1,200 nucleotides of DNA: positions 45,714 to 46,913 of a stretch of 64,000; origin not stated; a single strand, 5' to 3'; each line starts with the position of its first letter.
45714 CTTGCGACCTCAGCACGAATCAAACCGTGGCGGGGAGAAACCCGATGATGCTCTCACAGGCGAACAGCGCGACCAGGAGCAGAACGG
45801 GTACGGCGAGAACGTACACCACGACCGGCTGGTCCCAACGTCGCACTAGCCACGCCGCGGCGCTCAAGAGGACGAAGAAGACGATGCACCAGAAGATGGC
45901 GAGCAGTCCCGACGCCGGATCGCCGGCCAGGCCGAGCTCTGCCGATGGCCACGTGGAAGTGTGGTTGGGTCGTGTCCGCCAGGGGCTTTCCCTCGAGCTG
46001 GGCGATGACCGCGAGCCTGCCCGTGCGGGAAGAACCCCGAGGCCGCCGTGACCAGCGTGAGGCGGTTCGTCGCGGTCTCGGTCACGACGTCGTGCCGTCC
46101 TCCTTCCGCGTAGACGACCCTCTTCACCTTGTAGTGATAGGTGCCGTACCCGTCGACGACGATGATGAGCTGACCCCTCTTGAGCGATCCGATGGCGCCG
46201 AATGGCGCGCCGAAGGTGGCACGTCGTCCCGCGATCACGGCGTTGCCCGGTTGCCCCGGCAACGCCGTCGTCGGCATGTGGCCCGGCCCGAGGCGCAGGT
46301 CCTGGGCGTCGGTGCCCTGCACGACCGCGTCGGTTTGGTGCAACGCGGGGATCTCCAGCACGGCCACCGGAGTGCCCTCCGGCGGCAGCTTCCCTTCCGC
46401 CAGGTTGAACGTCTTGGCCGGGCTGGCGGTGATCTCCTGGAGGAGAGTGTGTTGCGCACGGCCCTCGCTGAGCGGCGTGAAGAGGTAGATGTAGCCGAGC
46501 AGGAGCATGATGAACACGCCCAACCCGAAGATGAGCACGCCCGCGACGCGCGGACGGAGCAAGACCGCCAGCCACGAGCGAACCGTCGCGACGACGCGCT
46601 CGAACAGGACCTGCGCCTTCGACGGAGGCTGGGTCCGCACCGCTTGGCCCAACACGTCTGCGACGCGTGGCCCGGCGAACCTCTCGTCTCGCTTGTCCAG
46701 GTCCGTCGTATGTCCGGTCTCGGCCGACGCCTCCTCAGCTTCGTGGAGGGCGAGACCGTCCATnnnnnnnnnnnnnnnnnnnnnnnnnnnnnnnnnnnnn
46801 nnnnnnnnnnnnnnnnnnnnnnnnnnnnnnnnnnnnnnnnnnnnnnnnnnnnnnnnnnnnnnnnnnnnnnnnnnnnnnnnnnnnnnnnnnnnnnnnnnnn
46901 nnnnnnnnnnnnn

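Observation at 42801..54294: Atypical pst operon: pstC-pstA-pstB followed by, not preceded by, PstS-like genes, translationally coupled to two membrane-anchored giant PstS-like proteins and a sortase homolog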

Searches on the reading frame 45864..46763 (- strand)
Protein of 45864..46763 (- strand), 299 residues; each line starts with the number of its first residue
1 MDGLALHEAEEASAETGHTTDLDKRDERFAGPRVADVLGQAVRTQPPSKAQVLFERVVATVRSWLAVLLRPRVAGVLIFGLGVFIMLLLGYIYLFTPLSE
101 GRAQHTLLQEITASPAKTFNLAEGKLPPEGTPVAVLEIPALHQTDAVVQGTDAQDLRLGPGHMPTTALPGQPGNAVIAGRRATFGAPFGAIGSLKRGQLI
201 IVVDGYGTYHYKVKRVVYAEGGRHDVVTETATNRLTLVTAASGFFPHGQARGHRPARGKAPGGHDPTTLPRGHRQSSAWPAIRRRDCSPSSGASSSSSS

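Call 6: search_protein_families(library=pfam, proteins=[window:45864-46763:-], max_evalue=0.01)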
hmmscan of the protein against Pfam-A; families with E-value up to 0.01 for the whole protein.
window:45864-46763:- (299 aa): 1 family
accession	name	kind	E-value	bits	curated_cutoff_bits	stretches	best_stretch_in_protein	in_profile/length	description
PF04203.18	Sortase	-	9.7e-20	71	26.6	1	136-239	1-106/125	Sortase domain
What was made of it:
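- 45733..46763 (-): Pseudo-sortase: N-terminal membrane helix, sortase-fold ectodomain lacking His and Cys, two C-terminal membrane helices. 1-nt insertions sit at 46022 and 45946. PF04203 at 71 bits (call 6).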

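Call 7: search_protein_families(library=ncbifam, proteins=[window:45864-46763:-], max_evalue=0.01)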
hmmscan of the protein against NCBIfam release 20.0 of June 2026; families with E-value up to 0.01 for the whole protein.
window:45864-46763:- (299 aa): 6 families
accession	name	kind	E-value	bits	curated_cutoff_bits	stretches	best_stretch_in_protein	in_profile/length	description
NF033747.1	class_E_sortase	subfamily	9.3e-24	84.4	160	1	72-230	2-171/211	class E sortase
NF058671.1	sortase_SrtD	exception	1.2e-19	70.8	140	1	76-239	3-167/187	class D sortase, LPxTATN-specific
NF033746.1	class_D_sortase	subfamily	2.2e-17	63.1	165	1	129-240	6-114/135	class D sortase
TIGR03784.1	marine_sortase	equivalog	2.3e-12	46.9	158.25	1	131-240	49-156/174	class GN sortase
TIGR01076.1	sortase_fam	subfamily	1e-11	44.8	39.35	1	135-240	2-111/136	sortase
NF033745.1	class_C_sortase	subfamily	5e-07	29.7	160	1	126-239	86-203/220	class C sortase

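Call 38: find_homologous_proteins(query=window:46014-46763:-, max_evalue=0.001)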
Query window:46014-46763:- (250 aa): 192 proteins with E <= 0.001 among 2588 candidates; the best 120 are listed.
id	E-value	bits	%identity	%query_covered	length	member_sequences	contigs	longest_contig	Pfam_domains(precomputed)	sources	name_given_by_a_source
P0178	2.3e-159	546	100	100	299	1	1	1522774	PF04203.19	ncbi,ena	-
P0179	1.9e-149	514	95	100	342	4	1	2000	PF04203.19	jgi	jgi:sortase A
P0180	1.1e-145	502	92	100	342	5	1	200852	PF04203.19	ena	-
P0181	1.0e-118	413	77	100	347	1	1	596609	PF04203.19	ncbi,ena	-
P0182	2.4e-118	412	79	100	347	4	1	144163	PF04203.19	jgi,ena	-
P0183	1.6e-117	409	75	100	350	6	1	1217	PF04203.19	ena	-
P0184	4.1e-111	388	83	86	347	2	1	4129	PF04203.19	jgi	-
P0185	7.1e-111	388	76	100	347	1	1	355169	PF04203.19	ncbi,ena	-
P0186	6.7e-110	384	74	100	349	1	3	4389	PF04203.19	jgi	jgi:sortase A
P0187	3.6e-109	382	72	100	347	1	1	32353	PF04203.19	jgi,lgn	jgi:sortase A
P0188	1.3e-108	380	74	100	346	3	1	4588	PF04203.19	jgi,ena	-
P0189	8.7e-108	377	73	100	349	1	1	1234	PF04203.19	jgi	jgi:sortase A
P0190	1.4e-107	377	72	100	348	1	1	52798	PF04203.19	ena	-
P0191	2.5e-106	373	78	87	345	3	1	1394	PF04203.19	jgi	jgi:sortase A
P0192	3.0e-106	372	73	98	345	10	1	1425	PF04203.19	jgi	jgi:sortase A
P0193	3.3e-106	372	73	98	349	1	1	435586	PF04203.19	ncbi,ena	-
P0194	2.2e-105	370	71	100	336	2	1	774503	PF04203.19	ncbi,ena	-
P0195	3.2e-105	369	74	96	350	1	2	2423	PF04203.19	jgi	jgi:sortase A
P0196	4.6e-105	369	71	100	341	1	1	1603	PF04203.19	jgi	jgi:sortase A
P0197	3.3e-104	366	71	100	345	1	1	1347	PF04203.19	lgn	-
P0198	4.3e-103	362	69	100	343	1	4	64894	PF04203.19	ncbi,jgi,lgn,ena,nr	ncbi:MAG TPA: sortase [Acidimicrobiales bacterium]|nr:sortase [Acidimicrobiales bacterium]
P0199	5.6e-103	362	76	86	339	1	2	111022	PF04203.19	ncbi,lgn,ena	-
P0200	4.2e-101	356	73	88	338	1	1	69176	PF04203.19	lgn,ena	-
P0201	5.6e-101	355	68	100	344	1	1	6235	PF04203.19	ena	-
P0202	5.1e-97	342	73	88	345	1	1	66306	PF04203.19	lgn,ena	-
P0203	6.5e-94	332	70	90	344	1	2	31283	PF04203.19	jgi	-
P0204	6.8e-93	329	79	77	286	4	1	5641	PF04203.19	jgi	jgi:sortase A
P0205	2.3e-92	327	72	87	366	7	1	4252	PF04203.19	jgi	jgi:sortase A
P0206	5.2e-92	326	73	87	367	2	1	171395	PF04203.19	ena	-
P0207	4.6e-91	323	74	80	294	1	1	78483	PF04203.19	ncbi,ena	-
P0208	2.0e-90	321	69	89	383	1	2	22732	PF04203.19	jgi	jgi:sortase A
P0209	2.3e-90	320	64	96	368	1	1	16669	PF04203.19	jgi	jgi:sortase A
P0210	3.1e-90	320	71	87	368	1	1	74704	PF04203.19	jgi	jgi:sortase A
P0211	2.3e-89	317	70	86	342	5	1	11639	PF04203.19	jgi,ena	-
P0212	5.3e-89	316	67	98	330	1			PF04203.19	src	-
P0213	8.2e-89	315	69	86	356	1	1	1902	PF04203.19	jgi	-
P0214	8.7e-89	315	67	93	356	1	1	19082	PF04203.19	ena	-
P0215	9.9e-89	315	70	87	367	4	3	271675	PF04203.19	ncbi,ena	-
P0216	8.8e-87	309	69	86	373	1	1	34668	PF04203.19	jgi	jgi:sortase A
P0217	3.3e-86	307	68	87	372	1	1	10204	PF04203.19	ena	-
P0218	5.1e-86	306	60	97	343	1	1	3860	PF04203.19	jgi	jgi:sortase A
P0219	2.6e-85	304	81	71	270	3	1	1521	PF04203.19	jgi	jgi:sortase A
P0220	2.9e-84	300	74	78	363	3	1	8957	PF04203.19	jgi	jgi:sortase A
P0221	2.1e-83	298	62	97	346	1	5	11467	PF04203.19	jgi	jgi:sortase A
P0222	6.8e-83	296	64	91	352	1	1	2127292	PF04203.19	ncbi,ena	-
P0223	1.1e-82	295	67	82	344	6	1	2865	PF04203.19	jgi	jgi:sortase A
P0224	3.6e-82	294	65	84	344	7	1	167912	PF04203.19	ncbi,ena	-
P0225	7.3e-82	293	64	86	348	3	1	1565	PF04203.19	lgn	-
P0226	2.0e-81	291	68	77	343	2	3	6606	PF04203.19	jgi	jgi:sortase A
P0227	2.5e-81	291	68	86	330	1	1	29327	PF04203.19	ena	-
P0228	2.8e-81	291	60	93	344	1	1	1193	PF04203.19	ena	-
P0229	3.1e-81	291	67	82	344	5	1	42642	PF04203.19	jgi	jgi:sortase A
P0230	8.0e-81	289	63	87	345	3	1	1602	PF04203.19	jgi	jgi:sortase A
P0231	1.5e-80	288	58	97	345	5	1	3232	PF04203.19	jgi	jgi:sortase A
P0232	2.0e-80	288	71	74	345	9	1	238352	PF04203.19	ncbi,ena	-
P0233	4.6e-80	287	58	97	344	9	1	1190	PF04203.19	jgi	jgi:sortase A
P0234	5.3e-80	286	66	79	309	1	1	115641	PF04203.19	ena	-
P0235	2.0e-78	281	62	86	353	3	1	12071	PF04203.19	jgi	jgi:sortase A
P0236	8.9e-78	279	65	81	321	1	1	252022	PF04203.19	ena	-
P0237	4.8e-76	274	62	86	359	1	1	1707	PF04203.19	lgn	-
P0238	2.8e-75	271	62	86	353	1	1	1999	PF04203.19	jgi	jgi:sortase A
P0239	3.5e-75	271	66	78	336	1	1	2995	PF04203.19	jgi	jgi:sortase A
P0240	4.3e-75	270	62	86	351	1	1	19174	PF04203.19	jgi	jgi:sortase A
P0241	4.6e-75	270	56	100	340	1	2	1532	PF04203.19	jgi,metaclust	jgi:sortase A|metaclust:\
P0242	2.0e-74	268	69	74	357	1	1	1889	PF04203.19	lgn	-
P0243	3.7e-74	267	66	73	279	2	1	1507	PF04203.19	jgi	jgi:LPXTG-site transpeptidase (sortase) family protein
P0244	4.5e-74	267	66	78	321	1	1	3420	PF04203.19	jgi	jgi:sortase A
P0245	2.6e-73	265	60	89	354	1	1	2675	PF04203.19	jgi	jgi:sortase A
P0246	3.6e-73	264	61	86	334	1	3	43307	PF04203.19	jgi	jgi:sortase A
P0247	1.8e-72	262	85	57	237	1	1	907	PF04203.19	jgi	jgi:sortase A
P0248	2.4e-72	261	58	92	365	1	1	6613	PF04203.19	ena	-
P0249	2.2e-71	258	56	99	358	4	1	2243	PF04203.19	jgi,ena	-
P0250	3.1e-70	254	63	75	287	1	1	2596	PF04203.19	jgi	jgi:sortase A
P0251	6.2e-66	240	56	86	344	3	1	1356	PF04203.19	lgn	-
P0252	6.5e-65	237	62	73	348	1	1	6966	PF04203.19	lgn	-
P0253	9.2e-63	230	65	66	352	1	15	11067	PF04203.19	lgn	-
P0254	1.9e-62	229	50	97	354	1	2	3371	PF04203.19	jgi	jgi:sortase A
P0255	2.1e-62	229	56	89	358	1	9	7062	PF04203.19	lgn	-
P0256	6.8e-55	204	63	61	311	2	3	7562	PF04203.19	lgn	-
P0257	2.1e-53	199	74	50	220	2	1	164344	PF04203.19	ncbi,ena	-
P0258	1.6e-52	196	81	46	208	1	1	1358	PF04203.19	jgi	jgi:sortase A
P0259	3.7e-52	195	55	71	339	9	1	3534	PF04203.19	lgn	-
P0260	5.7e-52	195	54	71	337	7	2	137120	PF04203.19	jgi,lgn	jgi:sortase A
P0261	6.5e-52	195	66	58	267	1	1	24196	PF04203.19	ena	-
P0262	4.0e-51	192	60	65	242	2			PF04203.19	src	-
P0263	6.9e-51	191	54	71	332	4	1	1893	PF04203.19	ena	-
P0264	1.4e-50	190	55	71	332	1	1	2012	PF04203.19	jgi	jgi:sortase A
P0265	1.1e-49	187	57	70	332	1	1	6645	PF04203.19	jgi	jgi:sortase A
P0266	4.7e-49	185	51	71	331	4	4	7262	PF04203.19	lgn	-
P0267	6.1e-49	185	54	71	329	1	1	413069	PF04203.19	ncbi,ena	-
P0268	3.1e-48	182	51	71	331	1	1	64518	PF04203.19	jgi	jgi:sortase A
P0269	3.3e-48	182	53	71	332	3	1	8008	PF04203.19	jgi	jgi:sortase A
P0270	4.0e-48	182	55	71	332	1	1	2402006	PF04203.19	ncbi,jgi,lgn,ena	jgi:sortase A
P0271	2.6e-47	179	52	71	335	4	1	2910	PF04203.19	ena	-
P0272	1.3e-46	177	51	71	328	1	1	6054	PF04203.19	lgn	-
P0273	2.1e-46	176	51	71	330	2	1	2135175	PF04203.19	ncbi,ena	-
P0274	2.3e-46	176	71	47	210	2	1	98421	PF04203.19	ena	-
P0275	4.8e-46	175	52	71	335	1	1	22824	PF04203.19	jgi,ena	-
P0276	2.2e-45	173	51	71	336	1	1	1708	PF04203.19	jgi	jgi:sortase A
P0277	2.3e-45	173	53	62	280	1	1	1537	PF04203.19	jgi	jgi:sortase A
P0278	3.1e-45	173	51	71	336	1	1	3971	PF04203.19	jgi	jgi:sortase A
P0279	4.3e-45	172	49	71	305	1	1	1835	PF04203.19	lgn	-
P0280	4.8e-45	172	51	71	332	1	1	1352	PF04203.19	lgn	-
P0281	4.9e-45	172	50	71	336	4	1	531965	PF04203.19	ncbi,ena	-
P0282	5.7e-45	172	70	46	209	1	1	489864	PF04203.19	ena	-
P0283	1.7e-44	170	54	62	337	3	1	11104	PF04203.19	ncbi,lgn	ncbi:MAG: class E sortase [Acidimicrobiales bacterium]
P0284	3.7e-44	169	50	71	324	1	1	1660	PF04203.19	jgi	jgi:sortase A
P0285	1.3e-43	167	53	64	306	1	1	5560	PF04203.19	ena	-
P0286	1.5e-43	167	48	71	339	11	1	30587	PF04203.19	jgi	jgi:sortase A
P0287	4.0e-43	166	51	71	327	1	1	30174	PF04203.19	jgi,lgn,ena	-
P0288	1.0e-42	164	54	62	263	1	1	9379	PF04203.19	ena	-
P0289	1.7e-42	164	50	71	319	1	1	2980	PF04203.19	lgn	-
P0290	2.0e-42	163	49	71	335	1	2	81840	PF04203.19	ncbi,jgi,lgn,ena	jgi:sortase A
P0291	2.5e-42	163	48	71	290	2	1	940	PF04203.19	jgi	jgi:LPXTG-site transpeptidase (sortase) family protein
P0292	2.7e-42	163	49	62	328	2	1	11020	PF04203.19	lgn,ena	-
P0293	7.8e-42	161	49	71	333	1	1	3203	PF04203.19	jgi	jgi:sortase A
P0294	2.3e-41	160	49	71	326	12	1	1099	PF04203.19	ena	-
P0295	4.1e-41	159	52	62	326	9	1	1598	PF04203.19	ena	-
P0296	3.1e-39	153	52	60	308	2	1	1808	PF04203.19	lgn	-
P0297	3.2e-37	146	48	62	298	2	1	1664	PF04203.19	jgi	-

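Call 64: search_protein_representatives(alignment_id=A3)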
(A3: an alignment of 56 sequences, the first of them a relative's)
Query: 56 sequences, 345 profile positions. Proteins with E-value up to 0.001 (for the whole library): 15223; up to 1e-10: 6643; up to 1e-30: 977. The best 150 are listed.
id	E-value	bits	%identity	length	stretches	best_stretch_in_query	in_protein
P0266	7.6e-134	462.5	-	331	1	28-345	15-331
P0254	4.2e-130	450.2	-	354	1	24-345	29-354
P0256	1.9e-114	398.7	-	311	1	61-345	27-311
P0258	8.4e-105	367.0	-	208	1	138-345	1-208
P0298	4.1e-94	331.8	-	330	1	69-345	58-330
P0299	4.3e-93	328.5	-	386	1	55-345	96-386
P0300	9.5e-92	324.0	-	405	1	46-345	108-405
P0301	1.1e-91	323.8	-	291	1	30-267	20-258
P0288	1.5e-88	313.5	-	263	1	62-267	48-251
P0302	5.9e-88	311.6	-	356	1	46-345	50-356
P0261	2.3e-87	309.6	-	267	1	107-332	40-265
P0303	3.0e-87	309.2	-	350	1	68-342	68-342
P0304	2.1e-84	299.9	-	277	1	139-337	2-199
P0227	9.2e-84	297.8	-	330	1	20-220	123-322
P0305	7.0e-82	291.6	-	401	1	46-345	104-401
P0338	1.8e-65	237.7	-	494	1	74-345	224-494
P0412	4.8e-55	203.4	-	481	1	76-343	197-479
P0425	1.1e-53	198.9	-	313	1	70-343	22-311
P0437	3.8e-53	197.1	-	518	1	73-345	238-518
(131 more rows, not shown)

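Call 68: find_encoding_contigs(protein=P0270, flank=10000, max_places=1)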
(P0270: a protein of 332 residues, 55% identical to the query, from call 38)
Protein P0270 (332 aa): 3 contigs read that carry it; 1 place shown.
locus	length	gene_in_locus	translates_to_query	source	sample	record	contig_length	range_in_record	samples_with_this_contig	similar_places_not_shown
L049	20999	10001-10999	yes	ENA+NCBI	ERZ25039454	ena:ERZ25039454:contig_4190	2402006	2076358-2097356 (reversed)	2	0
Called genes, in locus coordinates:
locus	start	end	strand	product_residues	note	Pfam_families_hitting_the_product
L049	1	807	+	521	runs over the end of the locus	PF00389:2-Hacid_dh, PF02826:2-Hacid_dh_C, PF19304:PGDH_inter, PF01842:ACT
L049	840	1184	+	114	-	PF03992:ABM (weak)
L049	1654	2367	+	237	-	-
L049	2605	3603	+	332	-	PF00528:BPD_transp_1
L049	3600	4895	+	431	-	PF00528:BPD_transp_1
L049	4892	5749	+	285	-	PF00005:ABC_tran, PF02463:SMC_N (faint), PF13304:AAA_21 (faint)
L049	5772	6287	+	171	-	PF12849:PBP_like_2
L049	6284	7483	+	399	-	-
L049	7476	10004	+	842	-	-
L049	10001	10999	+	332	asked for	PF04203:Sortase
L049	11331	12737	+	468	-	PF12849:PBP_like_2 (weak)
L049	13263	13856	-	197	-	PF00694:Aconitase_C, PF27434:LeuD_C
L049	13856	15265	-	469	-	PF00330:Aconitase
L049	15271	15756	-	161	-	PF03449:GreA_GreB_N, PF01272:GreA_GreB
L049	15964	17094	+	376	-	PF00144:Beta-lactamase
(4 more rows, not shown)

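Call 69: find_encoding_contigs(protein=P0338, flank=10000, max_places=1)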
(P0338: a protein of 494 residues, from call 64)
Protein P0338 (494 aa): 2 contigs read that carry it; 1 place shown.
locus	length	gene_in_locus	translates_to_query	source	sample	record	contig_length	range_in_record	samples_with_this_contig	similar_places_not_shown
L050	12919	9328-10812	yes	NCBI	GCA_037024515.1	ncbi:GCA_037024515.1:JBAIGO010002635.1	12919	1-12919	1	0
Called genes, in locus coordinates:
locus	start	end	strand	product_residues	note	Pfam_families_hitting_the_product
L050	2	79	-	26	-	?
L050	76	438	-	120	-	PF01022:HTH_5, PF12840:HTH_20 (weak)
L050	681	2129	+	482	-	-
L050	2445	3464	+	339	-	PF00528:BPD_transp_1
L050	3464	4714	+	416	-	PF00528:BPD_transp_1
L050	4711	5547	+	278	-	PF00005:ABC_tran, PF02463:SMC_N (faint), PF13304:AAA_21 (faint)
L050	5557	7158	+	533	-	PF12849:PBP_like_2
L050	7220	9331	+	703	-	-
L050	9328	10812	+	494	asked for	PF04203:Sortase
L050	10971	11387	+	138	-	-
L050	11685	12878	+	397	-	PF12849:PBP_like_2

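Call 70: find_encoding_contigs(protein=P0437, flank=10000, max_places=1)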
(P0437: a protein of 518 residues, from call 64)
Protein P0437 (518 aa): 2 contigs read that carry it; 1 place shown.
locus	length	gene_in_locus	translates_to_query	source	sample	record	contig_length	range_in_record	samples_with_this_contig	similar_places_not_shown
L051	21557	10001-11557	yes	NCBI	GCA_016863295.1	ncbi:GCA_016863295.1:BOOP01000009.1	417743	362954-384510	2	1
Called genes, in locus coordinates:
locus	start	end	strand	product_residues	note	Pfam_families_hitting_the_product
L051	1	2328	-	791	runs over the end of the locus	PF17957:Big_7 (faint), PF19077:Big_13 (faint)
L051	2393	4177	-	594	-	PF12849:PBP_like_2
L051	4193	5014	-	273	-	PF02463:SMC_N (faint), PF00005:ABC_tran, PF13304:AAA_21 (weak)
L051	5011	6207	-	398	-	PF00528:BPD_transp_1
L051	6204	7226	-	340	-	PF00528:BPD_transp_1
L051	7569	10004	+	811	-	-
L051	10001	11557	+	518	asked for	PF04203:Sortase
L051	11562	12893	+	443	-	-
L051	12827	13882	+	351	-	-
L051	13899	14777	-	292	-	PF00685:Sulfotransfer_1 (weak), PF13469:Sulfotransfer_3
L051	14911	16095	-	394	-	PF12849:PBP_like_2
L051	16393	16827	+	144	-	-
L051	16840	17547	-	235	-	-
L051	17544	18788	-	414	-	PF13439:Glyco_transf_4, PF13579:Glyco_trans_4_4, PF20706:GT4-conflict, PF00534:Glycos_transf_1, PF13692:Glyco_trans_1_4, PF13524:Glyco_trans_1_2 (weak)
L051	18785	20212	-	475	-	PF04932:Wzy_C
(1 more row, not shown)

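Call 71: find_encoding_contigs(protein=P0425, flank=10000, max_places=1)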
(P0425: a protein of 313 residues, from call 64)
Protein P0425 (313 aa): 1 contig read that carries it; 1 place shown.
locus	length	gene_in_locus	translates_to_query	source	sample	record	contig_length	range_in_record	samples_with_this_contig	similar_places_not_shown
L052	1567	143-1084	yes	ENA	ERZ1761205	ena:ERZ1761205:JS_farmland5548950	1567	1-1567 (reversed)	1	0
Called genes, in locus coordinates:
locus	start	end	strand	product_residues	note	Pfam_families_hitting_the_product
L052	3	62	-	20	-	?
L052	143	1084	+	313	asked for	PF04203:Sortase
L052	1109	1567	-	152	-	?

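Call 72: find_encoding_contigs(protein=P0412, flank=10000, max_places=1)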
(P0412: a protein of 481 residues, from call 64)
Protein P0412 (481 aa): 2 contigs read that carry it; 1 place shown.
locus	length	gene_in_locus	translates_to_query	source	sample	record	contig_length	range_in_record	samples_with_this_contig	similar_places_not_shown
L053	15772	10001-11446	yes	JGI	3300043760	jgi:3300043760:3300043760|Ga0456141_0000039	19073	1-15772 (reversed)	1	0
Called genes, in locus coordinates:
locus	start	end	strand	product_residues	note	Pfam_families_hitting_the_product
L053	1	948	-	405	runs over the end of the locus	PF00535:Glycos_transf_2, PF26629:GT2_TM_C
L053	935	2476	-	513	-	PF13506:Glyco_transf_21 (weak), PF00535:Glycos_transf_2, PF13641:Glyco_tranf_2_3, PF13632:Glyco_trans_2_3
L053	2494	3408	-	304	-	PF00960:Neocarzinostat (weak)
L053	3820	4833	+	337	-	PF00528:BPD_transp_1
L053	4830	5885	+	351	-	PF00528:BPD_transp_1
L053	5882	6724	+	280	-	PF00005:ABC_tran, PF02463:SMC_N (faint), PF13304:AAA_21 (faint)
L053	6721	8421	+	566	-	-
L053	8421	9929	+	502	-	PF12849:PBP_like_2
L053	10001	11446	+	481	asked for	PF04203:Sortase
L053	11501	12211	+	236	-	-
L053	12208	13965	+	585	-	PF09721:Exosortase_EpsH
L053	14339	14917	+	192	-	PF00960:Neocarzinostat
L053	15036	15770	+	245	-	?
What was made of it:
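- Four contexts found through the sortase-like protein alone are all pst-linked (calls 68-70, 72).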

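Call 76: search_protein_families(library=ncbifam, proteins=[P0181], max_evalue=0.001)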
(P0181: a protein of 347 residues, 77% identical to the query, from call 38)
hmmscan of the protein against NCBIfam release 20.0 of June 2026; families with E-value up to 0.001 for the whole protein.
P0181 (347 aa): 6 families
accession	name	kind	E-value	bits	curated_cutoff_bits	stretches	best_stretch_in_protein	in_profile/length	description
NF033747.1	class_E_sortase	subfamily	1.4e-23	83.8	160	1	77-236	2-172/211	class E sortase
NF058671.1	sortase_SrtD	exception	3.5e-18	66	140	1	81-244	3-167/187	class D sortase, LPxTATN-specific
NF033746.1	class_D_sortase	subfamily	4.8e-16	58.8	165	1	132-244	4-113/135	class D sortase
TIGR01076.1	sortase_fam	subfamily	1.4e-11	44.3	39.35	1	140-246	2-112/136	sortase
TIGR03784.1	marine_sortase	equivalog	3.6e-11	43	158.25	1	136-244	49-155/174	class GN sortase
NF033745.1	class_C_sortase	subfamily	7.5e-07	29.1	160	1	130-244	85-203/220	class C sortase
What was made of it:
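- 45733..46763 (-): The class E sortase model gives 84 bits against a cut-off of 160 (calls 7, 76).
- On Sortase (MEROPS C60; class E): TIGR01076 scores 44.3 (cut-off 39.35; call 76). NF033747 scores 84 bits against a cut-off of 160 (calls 7, 76).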
